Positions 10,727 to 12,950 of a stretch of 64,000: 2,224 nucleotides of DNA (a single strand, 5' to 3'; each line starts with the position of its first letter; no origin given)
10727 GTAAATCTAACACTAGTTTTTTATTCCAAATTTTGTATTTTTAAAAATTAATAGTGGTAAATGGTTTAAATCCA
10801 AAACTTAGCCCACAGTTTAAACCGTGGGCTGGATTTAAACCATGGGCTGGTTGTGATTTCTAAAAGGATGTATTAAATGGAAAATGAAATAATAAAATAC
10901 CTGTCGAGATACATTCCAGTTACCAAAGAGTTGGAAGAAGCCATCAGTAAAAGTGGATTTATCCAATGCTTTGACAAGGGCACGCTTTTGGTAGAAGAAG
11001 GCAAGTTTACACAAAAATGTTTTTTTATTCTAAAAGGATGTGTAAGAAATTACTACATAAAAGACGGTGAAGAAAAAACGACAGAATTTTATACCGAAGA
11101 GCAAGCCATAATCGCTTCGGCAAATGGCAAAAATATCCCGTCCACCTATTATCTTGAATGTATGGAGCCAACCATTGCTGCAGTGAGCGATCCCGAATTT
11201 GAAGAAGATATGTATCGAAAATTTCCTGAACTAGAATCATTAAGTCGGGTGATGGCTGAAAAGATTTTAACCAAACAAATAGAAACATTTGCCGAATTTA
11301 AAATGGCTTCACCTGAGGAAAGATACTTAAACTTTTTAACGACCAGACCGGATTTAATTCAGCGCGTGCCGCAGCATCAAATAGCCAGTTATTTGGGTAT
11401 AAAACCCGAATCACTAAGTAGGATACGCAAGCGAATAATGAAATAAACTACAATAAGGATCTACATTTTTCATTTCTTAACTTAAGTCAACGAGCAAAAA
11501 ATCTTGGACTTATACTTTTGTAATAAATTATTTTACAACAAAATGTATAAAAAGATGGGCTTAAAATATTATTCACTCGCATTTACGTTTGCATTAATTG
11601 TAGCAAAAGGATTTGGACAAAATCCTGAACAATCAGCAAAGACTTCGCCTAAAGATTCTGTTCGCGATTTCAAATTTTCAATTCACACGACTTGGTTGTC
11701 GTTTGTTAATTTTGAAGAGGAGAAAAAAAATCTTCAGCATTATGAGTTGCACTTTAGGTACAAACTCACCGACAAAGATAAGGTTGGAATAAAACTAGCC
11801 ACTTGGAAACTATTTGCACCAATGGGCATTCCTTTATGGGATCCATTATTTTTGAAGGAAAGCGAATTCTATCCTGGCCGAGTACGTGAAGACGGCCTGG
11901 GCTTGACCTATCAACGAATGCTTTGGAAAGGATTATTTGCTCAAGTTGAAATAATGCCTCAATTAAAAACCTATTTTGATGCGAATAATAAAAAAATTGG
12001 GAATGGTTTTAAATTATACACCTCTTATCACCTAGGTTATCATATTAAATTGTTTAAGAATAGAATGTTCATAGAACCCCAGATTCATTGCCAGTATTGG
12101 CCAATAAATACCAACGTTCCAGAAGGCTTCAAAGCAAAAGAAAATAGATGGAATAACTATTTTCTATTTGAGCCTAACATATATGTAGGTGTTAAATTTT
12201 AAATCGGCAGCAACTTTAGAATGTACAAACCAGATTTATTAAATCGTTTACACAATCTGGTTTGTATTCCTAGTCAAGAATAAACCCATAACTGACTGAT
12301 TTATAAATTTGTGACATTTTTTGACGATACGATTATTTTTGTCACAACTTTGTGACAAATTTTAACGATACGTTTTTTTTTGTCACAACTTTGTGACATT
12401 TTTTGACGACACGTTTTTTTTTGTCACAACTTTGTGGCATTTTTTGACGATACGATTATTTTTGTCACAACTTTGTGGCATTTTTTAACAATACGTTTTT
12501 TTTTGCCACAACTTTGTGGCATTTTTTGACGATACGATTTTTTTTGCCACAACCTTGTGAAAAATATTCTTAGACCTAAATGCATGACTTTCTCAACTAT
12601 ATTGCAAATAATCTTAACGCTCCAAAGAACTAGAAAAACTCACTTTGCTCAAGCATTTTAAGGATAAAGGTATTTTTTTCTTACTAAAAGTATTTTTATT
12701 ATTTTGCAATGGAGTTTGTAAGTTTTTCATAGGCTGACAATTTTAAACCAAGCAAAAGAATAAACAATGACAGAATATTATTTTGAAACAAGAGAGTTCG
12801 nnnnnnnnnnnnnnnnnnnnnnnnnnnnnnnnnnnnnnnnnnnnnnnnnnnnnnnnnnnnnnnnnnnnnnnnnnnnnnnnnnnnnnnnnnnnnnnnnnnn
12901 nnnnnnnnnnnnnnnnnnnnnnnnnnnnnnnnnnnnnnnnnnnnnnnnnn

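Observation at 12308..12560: Six-and-a-half exact-period 41-bp repeats, each a hairpin/palindrome module, with paired (compensatory-looking) substitutions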

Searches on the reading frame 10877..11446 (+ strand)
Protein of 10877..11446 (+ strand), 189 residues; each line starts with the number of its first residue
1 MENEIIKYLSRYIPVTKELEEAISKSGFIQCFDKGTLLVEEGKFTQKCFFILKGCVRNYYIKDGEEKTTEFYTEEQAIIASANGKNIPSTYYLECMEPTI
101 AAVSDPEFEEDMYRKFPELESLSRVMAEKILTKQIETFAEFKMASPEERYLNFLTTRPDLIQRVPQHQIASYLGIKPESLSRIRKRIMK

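Call 13: search_protein_families(library=pfam, proteins=[window:10877-11446:+], max_evalue=0.01)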
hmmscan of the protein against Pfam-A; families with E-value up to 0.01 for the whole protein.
window:10877-11446:+ (189 aa): 2 families
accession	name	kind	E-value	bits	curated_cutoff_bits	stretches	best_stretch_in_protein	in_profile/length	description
PF00027.35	cNMP_binding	-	6e-07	29.8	27.5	1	31-103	3-76/89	Cyclic nucleotide-binding domain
PF13545.12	HTH_Crp_2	-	0.0037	17.6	27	1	162-184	21-43/70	Crp-like helix-turn-helix domain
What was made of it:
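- Checked: The two Crp/Fnr-type genes (8768-9337 and 10877-11446; cNMP_binding, HTH_Crp_2) hold (call 13).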

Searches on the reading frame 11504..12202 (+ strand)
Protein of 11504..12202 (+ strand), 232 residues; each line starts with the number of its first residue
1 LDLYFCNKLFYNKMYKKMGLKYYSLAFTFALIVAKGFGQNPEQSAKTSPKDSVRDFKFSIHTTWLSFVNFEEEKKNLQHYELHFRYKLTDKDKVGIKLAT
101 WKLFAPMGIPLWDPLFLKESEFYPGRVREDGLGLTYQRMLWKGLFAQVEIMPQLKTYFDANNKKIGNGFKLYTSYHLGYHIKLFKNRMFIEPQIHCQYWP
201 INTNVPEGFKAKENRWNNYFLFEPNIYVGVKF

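Call 13: search_protein_families(library=pfam, proteins=[window:11504-12202:+], max_evalue=0.01)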
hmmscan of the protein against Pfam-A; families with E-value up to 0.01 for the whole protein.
window:11504-12202:+ (232 aa): 0 families

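Call 16: find_homologous_proteins(query=window:11504-12202:+)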
Query window:11504-12202:+ (232 aa): 1813 proteins with E <= 0.001 among 1899 candidates; the best 120 are listed.
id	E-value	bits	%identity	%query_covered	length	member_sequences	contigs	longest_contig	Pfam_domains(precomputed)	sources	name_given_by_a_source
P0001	6.0e-146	503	100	93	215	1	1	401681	-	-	-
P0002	2.0e-118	413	79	93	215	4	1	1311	-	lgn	-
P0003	1.1e-117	410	78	93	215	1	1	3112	-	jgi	jgi:hypothetical protein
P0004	4.8e-115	401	76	93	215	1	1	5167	-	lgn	-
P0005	2.2e-114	399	76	93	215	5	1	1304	-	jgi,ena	jgi:hypothetical protein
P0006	2.5e-114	399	76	93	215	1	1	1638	-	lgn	-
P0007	2.8e-113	396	76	93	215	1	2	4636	-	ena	-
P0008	2.9e-113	396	75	93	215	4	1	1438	-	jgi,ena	jgi:hypothetical protein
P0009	6.9e-113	394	74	93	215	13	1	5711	-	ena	-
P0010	3.7e-112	392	76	93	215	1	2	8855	-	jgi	jgi:hypothetical protein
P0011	1.1e-111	390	74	93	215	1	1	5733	-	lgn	-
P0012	2.0e-111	390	74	93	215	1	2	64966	-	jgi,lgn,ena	jgi:hypothetical protein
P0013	6.1e-111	388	74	93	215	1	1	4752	-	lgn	-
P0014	1.3e-110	387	75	93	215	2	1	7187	-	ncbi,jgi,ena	ncbi:MAG TPA: hypothetical protein VF602_00925 [Pedobacter sp.]|jgi:hypothetical protein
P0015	1.7e-110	387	75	93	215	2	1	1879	-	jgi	jgi:hypothetical protein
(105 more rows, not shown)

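Call 17: find_encoding_contigs(protein=P0001, flank=3000, max_places=5)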
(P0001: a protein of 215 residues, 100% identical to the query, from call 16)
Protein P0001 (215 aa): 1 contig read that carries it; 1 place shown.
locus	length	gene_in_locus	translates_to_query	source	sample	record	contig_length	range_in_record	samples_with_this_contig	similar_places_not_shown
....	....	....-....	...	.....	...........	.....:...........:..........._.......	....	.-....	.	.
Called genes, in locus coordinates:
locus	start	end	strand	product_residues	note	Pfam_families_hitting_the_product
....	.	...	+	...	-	?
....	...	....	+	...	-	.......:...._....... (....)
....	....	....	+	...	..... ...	-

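Call 18: find_encoding_contigs(protein=P0012, flank=4000, max_places=5)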
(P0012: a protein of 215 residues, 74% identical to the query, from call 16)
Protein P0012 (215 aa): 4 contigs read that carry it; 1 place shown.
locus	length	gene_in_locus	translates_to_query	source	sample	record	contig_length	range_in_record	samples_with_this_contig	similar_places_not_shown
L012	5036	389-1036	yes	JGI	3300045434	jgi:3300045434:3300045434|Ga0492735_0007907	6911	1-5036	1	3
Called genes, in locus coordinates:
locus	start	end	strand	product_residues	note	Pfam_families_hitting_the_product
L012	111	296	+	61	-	-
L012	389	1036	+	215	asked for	-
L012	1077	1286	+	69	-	-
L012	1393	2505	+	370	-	PF01757:Acyl_transf_3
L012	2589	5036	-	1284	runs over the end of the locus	PF13573:SprB, PF22352:K319L-like_PKD (faint), PF00801:PKD (faint), PF06832:BiPBP_C (faint), PF07495:Y_Y_Y (faint), PF13573:SprB, PF02494:HYR, PF18962:Por_Secre_tail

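Call 20: find_encoding_contigs(protein=P0003, flank=3000, max_places=3)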
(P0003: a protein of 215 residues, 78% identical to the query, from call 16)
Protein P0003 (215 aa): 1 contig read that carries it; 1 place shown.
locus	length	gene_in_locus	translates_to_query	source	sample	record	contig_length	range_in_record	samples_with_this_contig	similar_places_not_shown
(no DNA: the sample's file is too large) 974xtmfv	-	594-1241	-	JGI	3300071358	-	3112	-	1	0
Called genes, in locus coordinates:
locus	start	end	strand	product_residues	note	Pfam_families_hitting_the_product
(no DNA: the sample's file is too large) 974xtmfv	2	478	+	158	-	?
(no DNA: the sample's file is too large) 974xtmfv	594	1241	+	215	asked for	-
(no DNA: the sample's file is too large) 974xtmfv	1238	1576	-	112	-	-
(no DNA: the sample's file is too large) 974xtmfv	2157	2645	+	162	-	PF00903:Glyoxalase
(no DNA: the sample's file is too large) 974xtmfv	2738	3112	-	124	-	?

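Call 21: find_encoding_contigs(protein=P0004, flank=4000, max_places=3)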
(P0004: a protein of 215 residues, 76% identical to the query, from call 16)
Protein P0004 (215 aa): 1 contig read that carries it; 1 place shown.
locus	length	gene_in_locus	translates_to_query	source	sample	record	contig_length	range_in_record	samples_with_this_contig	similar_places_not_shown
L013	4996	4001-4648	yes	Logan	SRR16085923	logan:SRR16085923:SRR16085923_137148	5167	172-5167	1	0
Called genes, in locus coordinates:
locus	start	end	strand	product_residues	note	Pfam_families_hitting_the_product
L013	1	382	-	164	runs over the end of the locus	PF08327:AHSA1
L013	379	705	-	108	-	PF12840:HTH_20, PF01022:HTH_5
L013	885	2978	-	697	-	PF07676:PD40 (faint), PF00691:OmpA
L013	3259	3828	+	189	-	PF00027:cNMP_binding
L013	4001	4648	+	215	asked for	-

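Call 22: find_encoding_contigs(protein=P0010, flank=5000, max_places=3)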
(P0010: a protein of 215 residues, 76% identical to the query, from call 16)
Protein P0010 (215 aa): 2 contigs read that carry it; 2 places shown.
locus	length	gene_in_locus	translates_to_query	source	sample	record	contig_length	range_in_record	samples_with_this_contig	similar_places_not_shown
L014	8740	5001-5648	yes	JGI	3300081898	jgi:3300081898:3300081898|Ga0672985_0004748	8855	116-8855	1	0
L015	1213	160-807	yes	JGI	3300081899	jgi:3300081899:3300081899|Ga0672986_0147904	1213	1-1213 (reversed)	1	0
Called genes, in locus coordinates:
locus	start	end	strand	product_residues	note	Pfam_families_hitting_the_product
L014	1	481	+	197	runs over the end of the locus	?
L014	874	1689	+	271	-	PF00106:adh_short, PF05368:NmrA (weak), PF08659:KR, PF13460:NAD_binding_10 (weak), PF13561:adh_short_C2, PF08643:DUF1776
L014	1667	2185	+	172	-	-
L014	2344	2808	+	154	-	PF14534:DUF4440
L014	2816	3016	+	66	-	-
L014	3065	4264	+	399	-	PF18962:Por_Secre_tail (weak)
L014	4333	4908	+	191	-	PF00027:cNMP_binding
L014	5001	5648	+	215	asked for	-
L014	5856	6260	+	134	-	-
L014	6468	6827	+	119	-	-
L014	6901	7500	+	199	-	PF20329:DUF6624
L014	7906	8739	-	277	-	?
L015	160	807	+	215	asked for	-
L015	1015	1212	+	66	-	?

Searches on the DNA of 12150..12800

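Call 38: search_rna_families(source=window, start=12150, end=12800, threshold=evalue, max_evalue=10)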
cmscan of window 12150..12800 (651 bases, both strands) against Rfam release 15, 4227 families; matches with E-value up to 10: 21.
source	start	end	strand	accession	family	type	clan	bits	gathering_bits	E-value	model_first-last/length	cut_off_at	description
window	12477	12525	+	RF00078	MicA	Gene; sRNA;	-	25.4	41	0.12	1-75/75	no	MicA sRNA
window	12363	12443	+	RF00078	MicA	Gene; sRNA;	-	22.3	41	0.53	1-75/75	no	MicA sRNA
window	12468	12531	-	RF02068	STnc480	Gene; sRNA;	-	21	72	1.9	1-72/72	no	Enterobacterial sRNA STnc480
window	12201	12321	-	RF00348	snoR9_plant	Gene; snRNA; snoRNA; CD-box;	-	20.5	43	1.3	1-129/129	no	Small nucleolar RNA snoR9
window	12179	12268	+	RF02891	AgrB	Gene; antisense;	-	20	40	0.84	1-84/84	no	ArsR-gov region gene B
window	12440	12537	+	RF01289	snoR17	Gene; snRNA; snoRNA; CD-box;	-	19.9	60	2.1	1-110/110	no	Small nucleolar RNA snoR17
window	12215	12271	-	RF03815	mir-3051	Gene; miRNA;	-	19.3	100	1.7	1-77/77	no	mir-3051 microRNA precursor family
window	12487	12528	+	RF00057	RyhB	Gene; sRNA;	-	19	55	0.71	1-67/67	no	RyhB RNA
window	12317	12413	+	RF01289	snoR17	Gene; snRNA; snoRNA; CD-box;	-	18.8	60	3.3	1-110/110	no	Small nucleolar RNA snoR17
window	12405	12446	+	RF00057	RyhB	Gene; sRNA;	-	18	55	1.2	1-67/67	no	RyhB RNA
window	12335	12403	+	RF00877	mir-592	Gene; miRNA;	-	17.8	67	0.81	1-88/88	no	mir-592 microRNA precursor family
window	12235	12307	+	RF00333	snoZ157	Gene; snRNA; snoRNA; CD-box;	CL00063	17.2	55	2.1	1-100/100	no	Small nucleolar RNA Z157/R69/R10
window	12699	12786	+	RF02797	PssrA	Gene; sRNA;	-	17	69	3.4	1-93/93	no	Plasmid-encoded Shigella sRNA A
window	12327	12407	-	RF01484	rli59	Cis-reg;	-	17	100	4.6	1-181/181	no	Listeria sRNA rli59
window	12423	12511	-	RF02756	ES239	Gene; sRNA;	-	15.9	62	2.8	1-123/123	no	ES239 sRNA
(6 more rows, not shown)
